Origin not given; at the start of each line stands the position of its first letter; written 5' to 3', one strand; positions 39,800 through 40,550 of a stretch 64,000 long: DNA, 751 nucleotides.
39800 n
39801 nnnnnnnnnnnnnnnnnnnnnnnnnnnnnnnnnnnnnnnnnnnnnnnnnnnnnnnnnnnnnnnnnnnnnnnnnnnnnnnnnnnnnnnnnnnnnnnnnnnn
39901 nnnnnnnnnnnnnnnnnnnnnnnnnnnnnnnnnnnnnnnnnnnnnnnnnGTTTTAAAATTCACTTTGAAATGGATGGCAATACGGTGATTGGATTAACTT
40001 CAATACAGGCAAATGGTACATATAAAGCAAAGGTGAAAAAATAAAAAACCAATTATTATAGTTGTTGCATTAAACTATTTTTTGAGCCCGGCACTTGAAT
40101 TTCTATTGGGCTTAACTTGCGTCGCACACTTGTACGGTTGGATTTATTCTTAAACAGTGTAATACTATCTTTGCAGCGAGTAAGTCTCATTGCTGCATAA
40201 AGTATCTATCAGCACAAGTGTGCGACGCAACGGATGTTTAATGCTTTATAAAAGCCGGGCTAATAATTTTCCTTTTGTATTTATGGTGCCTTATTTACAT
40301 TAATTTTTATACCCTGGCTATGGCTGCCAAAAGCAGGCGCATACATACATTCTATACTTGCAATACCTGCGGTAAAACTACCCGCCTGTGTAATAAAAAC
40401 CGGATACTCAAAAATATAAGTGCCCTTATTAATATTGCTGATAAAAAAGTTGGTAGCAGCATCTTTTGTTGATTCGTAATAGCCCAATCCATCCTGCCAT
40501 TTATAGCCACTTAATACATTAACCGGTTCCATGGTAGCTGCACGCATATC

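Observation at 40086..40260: Complete 175-bp palindromic composite of the family-1 element between convergent genes (esterase and alpha-2-macroglobulin)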

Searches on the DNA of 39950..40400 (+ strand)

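Call 21: search_rna_families(source=window, start=39950, end=40400, threshold=evalue, max_evalue=10)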
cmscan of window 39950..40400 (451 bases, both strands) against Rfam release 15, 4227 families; matches with E-value up to 10: 3.
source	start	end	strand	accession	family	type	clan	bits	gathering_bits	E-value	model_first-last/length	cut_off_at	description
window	40106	40240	-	RF03926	MIR1435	Gene; miRNA;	-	21.5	94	0.87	1-186/186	no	MIR1435 microRNA precursor family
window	40139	40209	+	RF01466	rli34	Gene; sRNA;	-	20.8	48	7.8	1-84/84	no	Listeria sRNA rli34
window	40009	40090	+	RF02406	snoR120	Gene; snRNA; snoRNA; CD-box;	-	18.3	55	3.5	1-74/74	no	Small nucleolar RNA snoR120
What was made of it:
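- On Described structured RNA families (Rfam 15): Only chance-level hits in 39950-40400 (call 21).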

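Call 47: search_dna_similar(query=window:40070-40275:+, collection=plasmids, mode=distant, max_evalue=1, max_rows=20)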
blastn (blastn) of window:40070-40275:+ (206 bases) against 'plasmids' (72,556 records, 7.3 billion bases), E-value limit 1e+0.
No match.
